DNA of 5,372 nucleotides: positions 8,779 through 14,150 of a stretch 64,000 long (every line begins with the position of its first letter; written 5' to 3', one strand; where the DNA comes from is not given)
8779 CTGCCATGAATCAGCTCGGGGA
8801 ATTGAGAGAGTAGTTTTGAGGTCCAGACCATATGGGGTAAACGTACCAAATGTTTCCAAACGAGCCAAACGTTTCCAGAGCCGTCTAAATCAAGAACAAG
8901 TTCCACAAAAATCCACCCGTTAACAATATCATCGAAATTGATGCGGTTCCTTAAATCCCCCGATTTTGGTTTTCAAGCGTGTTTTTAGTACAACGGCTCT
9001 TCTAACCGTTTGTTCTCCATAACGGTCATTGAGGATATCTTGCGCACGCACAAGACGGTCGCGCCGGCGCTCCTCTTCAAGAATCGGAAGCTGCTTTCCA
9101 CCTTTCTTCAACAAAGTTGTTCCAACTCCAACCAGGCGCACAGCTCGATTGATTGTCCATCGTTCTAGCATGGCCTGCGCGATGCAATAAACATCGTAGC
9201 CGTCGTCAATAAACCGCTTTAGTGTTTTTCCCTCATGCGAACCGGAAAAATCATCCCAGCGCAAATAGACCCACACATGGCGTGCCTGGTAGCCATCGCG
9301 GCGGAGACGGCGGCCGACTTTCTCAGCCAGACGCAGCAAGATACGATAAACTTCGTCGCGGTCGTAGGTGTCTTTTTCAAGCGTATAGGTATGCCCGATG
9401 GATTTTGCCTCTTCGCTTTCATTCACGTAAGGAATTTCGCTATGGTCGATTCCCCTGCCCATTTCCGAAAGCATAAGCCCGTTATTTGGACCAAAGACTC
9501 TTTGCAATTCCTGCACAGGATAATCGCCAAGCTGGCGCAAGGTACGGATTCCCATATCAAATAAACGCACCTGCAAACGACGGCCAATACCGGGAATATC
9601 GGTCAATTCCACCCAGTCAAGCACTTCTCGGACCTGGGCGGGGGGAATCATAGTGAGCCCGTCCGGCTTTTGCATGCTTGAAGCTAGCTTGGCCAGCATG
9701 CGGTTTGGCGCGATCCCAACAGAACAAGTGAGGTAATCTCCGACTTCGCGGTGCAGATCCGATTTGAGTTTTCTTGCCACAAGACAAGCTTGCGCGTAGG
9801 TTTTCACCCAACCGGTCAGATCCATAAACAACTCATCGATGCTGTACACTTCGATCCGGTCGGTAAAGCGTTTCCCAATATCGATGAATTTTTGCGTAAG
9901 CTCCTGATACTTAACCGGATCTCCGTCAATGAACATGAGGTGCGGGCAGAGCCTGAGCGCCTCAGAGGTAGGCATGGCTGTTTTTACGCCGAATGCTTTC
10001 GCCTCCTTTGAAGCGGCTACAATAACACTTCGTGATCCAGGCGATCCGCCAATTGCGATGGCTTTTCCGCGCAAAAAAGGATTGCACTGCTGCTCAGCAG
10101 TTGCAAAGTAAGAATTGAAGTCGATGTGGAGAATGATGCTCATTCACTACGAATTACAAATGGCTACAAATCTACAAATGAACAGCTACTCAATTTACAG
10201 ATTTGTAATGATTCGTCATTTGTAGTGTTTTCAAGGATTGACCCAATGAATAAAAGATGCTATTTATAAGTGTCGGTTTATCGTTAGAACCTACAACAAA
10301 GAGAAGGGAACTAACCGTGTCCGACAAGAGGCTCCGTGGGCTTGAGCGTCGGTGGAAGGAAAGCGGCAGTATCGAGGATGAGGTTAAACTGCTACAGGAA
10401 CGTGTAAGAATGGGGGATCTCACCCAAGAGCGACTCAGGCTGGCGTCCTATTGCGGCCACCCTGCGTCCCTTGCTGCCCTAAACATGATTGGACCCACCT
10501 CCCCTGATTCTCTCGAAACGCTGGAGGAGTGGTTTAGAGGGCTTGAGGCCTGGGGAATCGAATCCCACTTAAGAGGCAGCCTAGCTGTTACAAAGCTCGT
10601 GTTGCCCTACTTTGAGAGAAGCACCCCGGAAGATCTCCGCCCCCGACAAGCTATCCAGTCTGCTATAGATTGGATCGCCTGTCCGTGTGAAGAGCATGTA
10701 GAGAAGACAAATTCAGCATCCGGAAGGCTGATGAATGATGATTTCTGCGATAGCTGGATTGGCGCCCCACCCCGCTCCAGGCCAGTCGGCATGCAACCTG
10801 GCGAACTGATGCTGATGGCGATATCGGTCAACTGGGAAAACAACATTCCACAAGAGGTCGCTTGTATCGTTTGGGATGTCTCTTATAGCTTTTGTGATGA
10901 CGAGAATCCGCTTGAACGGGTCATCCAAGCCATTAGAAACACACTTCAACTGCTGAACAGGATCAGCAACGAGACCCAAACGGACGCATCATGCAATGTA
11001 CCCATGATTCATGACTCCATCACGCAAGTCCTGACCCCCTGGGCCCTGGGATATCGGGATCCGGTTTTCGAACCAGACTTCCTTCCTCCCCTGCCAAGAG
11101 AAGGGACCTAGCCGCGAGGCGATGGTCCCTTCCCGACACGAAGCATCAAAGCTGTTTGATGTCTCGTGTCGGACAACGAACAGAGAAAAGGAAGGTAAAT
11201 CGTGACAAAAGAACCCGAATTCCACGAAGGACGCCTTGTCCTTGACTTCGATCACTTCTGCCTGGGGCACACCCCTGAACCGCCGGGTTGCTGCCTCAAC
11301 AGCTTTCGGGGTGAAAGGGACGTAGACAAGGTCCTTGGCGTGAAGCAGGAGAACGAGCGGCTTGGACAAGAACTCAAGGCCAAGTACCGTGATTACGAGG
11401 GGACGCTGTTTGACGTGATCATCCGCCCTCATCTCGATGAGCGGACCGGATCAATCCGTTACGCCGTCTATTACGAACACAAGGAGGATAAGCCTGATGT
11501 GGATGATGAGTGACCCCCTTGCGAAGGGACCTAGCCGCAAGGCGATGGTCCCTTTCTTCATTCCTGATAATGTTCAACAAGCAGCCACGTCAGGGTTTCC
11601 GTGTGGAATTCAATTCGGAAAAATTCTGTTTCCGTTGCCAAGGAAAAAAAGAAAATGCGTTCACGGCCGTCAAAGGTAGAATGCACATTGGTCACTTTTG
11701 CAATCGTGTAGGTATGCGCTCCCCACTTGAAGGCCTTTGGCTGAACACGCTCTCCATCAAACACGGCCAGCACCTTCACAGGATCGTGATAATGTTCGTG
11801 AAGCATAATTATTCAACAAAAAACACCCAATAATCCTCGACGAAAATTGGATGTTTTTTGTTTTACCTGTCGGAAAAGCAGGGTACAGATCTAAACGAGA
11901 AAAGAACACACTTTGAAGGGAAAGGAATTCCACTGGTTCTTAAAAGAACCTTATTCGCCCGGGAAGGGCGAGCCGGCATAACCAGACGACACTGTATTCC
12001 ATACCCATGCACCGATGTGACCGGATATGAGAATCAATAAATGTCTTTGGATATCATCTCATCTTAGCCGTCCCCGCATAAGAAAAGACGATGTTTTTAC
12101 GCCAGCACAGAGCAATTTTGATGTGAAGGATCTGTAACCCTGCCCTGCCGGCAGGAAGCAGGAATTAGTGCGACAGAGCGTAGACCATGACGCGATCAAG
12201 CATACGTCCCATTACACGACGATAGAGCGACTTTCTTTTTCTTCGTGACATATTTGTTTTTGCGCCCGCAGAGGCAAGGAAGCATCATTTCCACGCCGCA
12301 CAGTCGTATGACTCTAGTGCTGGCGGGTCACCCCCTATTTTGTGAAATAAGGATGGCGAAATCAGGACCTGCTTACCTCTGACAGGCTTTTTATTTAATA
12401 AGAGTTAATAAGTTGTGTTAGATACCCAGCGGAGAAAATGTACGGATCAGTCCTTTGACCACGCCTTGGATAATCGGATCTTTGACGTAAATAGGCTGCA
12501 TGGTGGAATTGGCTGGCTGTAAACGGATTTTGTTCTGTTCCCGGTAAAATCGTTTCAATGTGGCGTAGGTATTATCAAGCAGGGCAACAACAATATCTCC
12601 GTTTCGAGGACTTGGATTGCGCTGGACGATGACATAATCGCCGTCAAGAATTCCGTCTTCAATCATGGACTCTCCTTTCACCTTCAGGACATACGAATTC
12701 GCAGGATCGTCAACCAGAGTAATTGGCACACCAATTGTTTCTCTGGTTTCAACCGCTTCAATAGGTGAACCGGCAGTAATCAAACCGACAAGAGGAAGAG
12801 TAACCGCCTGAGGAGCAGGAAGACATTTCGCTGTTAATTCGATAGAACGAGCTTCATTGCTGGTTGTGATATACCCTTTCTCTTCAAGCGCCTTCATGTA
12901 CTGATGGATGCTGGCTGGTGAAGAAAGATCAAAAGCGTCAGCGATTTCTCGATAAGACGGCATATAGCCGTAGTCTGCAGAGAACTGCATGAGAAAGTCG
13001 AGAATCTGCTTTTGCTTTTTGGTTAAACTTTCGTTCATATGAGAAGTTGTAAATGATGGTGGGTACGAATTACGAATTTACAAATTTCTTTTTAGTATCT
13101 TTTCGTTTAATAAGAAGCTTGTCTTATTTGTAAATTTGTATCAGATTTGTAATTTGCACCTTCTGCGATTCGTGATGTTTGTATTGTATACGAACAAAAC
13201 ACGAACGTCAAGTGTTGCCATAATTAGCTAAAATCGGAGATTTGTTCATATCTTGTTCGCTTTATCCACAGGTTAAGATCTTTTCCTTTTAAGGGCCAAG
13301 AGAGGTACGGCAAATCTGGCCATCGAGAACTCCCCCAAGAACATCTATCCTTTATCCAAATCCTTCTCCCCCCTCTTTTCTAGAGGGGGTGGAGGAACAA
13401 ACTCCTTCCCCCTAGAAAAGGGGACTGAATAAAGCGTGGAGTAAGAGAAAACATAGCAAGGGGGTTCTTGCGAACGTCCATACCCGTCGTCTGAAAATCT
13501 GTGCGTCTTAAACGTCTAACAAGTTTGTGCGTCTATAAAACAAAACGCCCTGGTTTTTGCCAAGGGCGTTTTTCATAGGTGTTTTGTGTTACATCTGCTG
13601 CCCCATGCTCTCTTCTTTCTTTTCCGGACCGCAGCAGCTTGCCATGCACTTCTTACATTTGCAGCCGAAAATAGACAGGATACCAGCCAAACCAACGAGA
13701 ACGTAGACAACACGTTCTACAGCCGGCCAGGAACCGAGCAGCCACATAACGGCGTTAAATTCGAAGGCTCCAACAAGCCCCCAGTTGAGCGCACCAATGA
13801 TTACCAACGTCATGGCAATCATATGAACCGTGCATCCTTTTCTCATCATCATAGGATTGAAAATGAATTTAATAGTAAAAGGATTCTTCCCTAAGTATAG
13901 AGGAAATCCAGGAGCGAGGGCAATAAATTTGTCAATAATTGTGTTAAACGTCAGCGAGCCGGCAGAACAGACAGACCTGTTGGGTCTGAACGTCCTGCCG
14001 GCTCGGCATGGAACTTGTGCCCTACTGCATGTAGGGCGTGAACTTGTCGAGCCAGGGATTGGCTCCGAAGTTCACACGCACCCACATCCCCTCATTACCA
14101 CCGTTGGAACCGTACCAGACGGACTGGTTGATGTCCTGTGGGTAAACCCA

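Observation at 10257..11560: GC-rich two-gene islet wedged between dinB and lexA, divergent from dinB and sharing its putative SOS operator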

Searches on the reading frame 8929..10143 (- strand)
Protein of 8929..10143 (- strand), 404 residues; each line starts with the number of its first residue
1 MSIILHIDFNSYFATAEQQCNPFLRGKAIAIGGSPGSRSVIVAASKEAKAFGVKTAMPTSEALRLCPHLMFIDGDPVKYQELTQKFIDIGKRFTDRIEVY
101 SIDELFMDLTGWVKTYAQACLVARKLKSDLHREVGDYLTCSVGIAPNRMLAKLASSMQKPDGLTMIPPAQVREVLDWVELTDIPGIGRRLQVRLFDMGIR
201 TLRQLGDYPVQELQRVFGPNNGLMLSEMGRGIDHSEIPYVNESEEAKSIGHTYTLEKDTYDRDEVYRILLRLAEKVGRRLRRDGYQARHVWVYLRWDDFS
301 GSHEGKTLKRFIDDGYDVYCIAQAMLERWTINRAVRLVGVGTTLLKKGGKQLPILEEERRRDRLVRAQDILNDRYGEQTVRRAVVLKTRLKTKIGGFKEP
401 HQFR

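Call 8: search_protein_families(library=pfam, proteins=[window:8929-10143:-], max_evalue=0.1)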
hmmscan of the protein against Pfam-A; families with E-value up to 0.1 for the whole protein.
window:8929-10143:- (404 aa): 8 families
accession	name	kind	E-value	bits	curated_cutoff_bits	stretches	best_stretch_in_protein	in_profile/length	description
PF00817.25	IMS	-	3e-43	147.7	23.2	1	7-155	1-147/148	impB/mucB/samB family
PF11799.13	IMS_C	-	2e-20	73.7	20.7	1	247-352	2-107/109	impB/mucB/samB family C-terminal domain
PF21999.2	IMS_HHH_1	-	1.1e-12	48.6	27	1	181-233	1-53/53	DNA polymerase-iota, thumb domain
PF21704.3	POLH-Rev1_HhH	-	0.0025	18.4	27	1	196-232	20-56/56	DNApol eta/Rev1, HhH motif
PF11798.14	IMS_HHH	-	0.0072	17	24.4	1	171-199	4-32/32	IMS family HHH motif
PF11731.14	Cdd1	-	0.0082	16.8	25.5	1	178-208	6-36/86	Pathogenicity locus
PF14520.12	HHH_5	-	0.021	15.7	27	1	179-216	3-40/57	Helix-hairpin-helix domain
PF08827.16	DUF1805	-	0.066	13.9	29.5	0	41-64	39-62/64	Domain of unknown function (DUF1805)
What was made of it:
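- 8929..10143 (-): dinB (Y-family DNA polymerase IV, 404 aa). It forms the left flank of the islet. In relatives it lies directly downstream of the DUF6504-like gene. Pfam IMS, IMS_C and IMS_HHH_1 (call 8).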

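Call 16: find_related_loci(query=window:8929-10143:-, collection=genome_contigs, flank=6000)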
Query window:8929-10143:- (404 aa) in genome_contigs; peptide patterns used: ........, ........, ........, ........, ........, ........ (x = any residue, [..] = any of these).
43 stretches matched a pattern; 1 encode a relative of the query (tblastn E <= 1e-3); 1 distinct loci.
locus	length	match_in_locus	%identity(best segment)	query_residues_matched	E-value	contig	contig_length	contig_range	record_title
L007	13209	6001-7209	71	1-403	0e+0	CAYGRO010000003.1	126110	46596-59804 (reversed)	MAG TPA_asm: uncultured Gammaproteobacteria bacterium isolate ERP117304_co2_153 genome assembly, contig: NODE_149_length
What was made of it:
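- Tried and rejected: The only related genome record is labelled 'uncultured Gammaproteobacteria', and that label is unverified (call 16).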

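Call 65: search_protein_families(library=ncbifam, proteins=[window:8929-10143:-], max_evalue=0.1)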
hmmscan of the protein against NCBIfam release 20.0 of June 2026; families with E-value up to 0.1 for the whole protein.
window:8929-10143:- (404 aa): 13 families
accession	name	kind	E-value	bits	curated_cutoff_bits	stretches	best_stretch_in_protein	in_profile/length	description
NF002677.0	PRK02406.1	equivalog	5.3e-83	279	256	1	4-348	8-346/357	DNA polymerase IV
NF002848.0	PRK03103.1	subfamily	2.6e-80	269.9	381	1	3-388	5-394/410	DNA polymerase IV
NF002492.0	PRK01810.1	equivalog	1.6e-78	264.3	399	1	3-389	11-398/412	DNA polymerase IV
NF002882.0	PRK03348.1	equivalog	1.6e-74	251.4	389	1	3-348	6-347/461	DNA polymerase IV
NF003015.0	PRK03858.1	subfamily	6.7e-73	246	367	1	3-392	8-392/399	DNA polymerase IV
NF010731.0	PRK14133.1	equivalog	3.6e-71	240.2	362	1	3-354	4-346/352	DNA polymerase IV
NF002751.0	PRK02794.1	equivalog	5.8e-69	233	371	1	4-389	40-421/425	DNA polymerase IV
NF002883.0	PRK03352.1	equivalog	9.5e-56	189.5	330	1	3-344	6-341/347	DNA polymerase IV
NF002292.0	PRK01216.1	equivalog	4.6e-46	157.4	339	1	3-340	2-334/351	DNA polymerase IV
NF002955.0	PRK03609.1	subfamily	3.7e-23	82.1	431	1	6-378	4-387/422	translesion error-prone DNA polymerase V subunit UmuC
TIGR03491.1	TIGR03491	subfamily_domain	0.035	13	97.45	1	179-215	213-249/462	TM0106 family RecB-like putative nuclease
TIGR03997.1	mycofact_OYE_2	equivalog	0.072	11.5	793.15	0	117-176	229-284/645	mycofactocin system FadH/OYE family oxidoreductase 2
NF002251.0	PRK01172.1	equivalog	0.077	11.2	891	0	176-222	610-656/674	ATP-dependent DNA helicase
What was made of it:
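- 8929..10143 (-): NCBIfam NF002677 scores 279 bits against a cut-off of 256 (call 65).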

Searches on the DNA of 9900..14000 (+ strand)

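Call 23: search_rna_families(source=window, start=9900, end=14000, threshold=evalue, max_evalue=1)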
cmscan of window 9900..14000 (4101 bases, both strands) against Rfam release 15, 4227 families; matches with E-value up to 1: 4.
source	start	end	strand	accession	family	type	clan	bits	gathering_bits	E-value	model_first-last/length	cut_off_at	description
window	13363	13430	-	RF03509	mir-4660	Gene; miRNA;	-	31.4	87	0.0012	1-86/86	no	mir-4660 microRNA precursor family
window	13773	13861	-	RF00309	snosnR60_Z15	Gene; snRNA; snoRNA; CD-box;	CL00070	24.3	41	0.92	1-98/98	no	Small nucleolar RNA snR60/Z15/Z230/Z193/J17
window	13524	13580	+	RF02067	STnc310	Gene; sRNA;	-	22.2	40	0.72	1-61/61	no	Salmonella enterica sRNA STnc310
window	11934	11950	-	RF00032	Histone3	Cis-reg;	-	16.8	34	0.78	6-22/46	no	Histone 3' UTR stem-loop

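Call 109: search_dna_similar(query=window:10144-11557:+, collection=phages, mode=distant, max_rows=5)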
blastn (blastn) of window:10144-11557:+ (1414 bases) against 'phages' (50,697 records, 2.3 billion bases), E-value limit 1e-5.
No match.
